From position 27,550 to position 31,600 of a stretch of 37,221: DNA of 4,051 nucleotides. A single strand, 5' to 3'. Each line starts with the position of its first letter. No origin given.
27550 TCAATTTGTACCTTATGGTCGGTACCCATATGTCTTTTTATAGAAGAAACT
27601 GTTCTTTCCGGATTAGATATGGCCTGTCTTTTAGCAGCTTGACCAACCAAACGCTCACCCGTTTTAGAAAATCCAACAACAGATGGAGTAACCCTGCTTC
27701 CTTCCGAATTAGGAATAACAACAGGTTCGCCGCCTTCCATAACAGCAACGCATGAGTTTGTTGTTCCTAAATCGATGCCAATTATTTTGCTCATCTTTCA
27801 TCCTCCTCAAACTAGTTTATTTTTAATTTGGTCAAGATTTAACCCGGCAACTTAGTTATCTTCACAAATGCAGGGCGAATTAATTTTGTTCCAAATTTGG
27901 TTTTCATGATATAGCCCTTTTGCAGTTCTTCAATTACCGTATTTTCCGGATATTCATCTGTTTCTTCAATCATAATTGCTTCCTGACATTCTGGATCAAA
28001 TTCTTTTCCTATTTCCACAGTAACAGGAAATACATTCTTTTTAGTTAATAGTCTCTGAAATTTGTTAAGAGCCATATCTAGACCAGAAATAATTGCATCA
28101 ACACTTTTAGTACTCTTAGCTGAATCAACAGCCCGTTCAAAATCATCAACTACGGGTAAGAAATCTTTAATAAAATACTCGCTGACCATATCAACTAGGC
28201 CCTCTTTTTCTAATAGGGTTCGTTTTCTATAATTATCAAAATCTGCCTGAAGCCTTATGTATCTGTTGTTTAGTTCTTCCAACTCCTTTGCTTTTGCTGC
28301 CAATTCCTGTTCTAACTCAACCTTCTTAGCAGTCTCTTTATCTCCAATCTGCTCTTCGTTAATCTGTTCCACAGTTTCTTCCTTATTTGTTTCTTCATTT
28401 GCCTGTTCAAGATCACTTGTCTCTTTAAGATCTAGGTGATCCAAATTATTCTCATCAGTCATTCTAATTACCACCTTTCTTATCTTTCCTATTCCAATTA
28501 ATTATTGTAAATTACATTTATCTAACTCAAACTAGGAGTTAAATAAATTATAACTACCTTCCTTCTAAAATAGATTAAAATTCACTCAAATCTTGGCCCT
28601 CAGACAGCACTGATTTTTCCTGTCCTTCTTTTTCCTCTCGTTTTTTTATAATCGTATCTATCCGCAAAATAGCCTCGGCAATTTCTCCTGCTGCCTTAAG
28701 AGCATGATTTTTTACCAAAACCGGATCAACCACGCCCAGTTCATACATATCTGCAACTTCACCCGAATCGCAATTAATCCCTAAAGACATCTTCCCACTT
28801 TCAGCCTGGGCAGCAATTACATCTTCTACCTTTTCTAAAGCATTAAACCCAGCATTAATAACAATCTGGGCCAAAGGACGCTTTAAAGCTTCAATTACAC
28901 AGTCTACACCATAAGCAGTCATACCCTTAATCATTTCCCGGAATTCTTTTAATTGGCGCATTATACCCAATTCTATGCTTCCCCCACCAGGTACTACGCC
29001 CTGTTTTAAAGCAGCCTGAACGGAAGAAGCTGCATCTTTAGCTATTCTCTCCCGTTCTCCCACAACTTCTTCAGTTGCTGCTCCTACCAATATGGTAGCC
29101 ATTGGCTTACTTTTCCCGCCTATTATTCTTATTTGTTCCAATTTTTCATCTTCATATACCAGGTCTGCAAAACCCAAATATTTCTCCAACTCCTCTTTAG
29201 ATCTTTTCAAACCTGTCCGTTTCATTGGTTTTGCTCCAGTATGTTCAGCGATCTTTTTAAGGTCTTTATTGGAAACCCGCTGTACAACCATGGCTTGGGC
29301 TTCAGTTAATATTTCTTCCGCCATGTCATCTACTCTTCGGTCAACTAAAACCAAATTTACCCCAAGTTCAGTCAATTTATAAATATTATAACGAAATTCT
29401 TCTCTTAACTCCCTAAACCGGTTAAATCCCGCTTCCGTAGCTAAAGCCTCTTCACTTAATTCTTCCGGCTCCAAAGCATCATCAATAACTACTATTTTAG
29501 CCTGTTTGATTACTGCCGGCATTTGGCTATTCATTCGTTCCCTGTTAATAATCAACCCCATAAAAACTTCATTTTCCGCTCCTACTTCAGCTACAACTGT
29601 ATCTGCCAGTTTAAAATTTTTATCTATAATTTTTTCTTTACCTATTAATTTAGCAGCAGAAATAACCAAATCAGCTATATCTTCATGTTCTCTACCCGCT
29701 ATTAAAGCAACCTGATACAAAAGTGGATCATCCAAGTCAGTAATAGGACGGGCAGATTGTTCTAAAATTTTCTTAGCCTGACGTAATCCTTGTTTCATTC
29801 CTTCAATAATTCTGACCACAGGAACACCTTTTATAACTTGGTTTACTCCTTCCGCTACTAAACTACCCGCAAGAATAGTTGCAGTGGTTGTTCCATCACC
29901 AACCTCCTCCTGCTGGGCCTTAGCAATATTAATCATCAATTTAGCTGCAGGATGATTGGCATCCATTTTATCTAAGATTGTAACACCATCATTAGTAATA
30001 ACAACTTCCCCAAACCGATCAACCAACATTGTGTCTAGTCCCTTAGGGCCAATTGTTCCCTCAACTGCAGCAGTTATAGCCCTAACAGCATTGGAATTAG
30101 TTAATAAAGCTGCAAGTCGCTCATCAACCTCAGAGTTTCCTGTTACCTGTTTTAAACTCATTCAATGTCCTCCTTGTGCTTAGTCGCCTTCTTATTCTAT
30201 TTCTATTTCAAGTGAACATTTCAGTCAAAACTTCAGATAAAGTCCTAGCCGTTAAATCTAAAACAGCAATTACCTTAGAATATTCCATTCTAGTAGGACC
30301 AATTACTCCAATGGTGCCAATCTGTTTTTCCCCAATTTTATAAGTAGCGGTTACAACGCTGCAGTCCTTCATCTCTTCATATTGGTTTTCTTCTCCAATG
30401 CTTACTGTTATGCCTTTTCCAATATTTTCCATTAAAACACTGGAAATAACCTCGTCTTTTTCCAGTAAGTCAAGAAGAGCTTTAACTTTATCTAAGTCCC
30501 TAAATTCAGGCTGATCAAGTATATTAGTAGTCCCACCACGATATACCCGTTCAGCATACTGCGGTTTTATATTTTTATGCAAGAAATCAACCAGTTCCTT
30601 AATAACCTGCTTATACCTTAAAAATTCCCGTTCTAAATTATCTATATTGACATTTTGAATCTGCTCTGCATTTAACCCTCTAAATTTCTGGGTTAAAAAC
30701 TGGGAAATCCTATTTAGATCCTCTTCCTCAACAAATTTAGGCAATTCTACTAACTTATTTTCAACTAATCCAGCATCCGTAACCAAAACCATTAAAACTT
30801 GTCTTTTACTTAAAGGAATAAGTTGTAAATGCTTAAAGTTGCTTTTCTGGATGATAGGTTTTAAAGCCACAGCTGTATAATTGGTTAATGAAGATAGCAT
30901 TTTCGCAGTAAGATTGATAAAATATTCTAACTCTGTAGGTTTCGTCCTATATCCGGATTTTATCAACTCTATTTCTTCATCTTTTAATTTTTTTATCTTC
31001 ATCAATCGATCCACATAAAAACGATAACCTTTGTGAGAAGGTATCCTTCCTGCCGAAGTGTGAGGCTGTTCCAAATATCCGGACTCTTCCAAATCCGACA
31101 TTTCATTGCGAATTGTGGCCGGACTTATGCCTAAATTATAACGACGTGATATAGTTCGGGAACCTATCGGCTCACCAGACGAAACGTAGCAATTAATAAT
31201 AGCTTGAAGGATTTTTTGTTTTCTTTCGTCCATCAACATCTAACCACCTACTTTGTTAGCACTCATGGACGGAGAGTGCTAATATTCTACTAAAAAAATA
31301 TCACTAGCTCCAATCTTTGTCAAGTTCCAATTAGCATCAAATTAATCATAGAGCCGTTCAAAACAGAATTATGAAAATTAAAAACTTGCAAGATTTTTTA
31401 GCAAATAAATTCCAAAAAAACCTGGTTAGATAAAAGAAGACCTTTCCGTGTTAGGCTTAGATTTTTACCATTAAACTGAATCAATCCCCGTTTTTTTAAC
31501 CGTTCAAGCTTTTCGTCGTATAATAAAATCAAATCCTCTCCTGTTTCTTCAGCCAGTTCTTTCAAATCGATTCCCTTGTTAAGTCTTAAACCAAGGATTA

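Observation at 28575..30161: Archaeal-type (group II-like) chaperonin embedded in the HrcA/CIRCE heat-shock operon between hrcA and grpE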

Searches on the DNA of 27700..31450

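Call 68: search_rna_families(source=window, start=27700, end=31450, threshold=evalue, max_evalue=1)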
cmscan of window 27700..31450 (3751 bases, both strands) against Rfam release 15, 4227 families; matches with E-value up to 1: 1.
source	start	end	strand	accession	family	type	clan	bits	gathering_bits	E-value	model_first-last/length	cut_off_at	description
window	29711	29828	-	RF01965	RMST_4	Gene; lncRNA;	-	22.1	40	0.73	1-108/108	no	Rhabdomyosarcoma 2 associated transcript conserved region 4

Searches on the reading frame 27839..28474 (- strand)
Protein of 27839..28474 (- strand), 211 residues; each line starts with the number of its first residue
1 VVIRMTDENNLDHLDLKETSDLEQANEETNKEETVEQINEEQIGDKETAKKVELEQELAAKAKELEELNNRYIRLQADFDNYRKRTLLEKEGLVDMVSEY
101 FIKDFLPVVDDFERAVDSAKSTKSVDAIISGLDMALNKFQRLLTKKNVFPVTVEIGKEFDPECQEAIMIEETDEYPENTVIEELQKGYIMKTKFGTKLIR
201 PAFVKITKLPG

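Call 3: search_protein_families(library=pfam, proteins=[window:27839-28474:-], max_evalue=0.01)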
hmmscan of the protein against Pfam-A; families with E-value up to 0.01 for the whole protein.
window:27839-28474:- (211 aa): 2 families
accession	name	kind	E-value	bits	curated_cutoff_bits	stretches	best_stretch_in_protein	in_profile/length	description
PF01025.24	GrpE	-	1.3e-41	142.5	25.8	1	44-208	6-165/165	GrpE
PF06456.18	Arfaptin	-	0.0081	16.2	32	0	34-86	11-63/229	Arfaptin-like domain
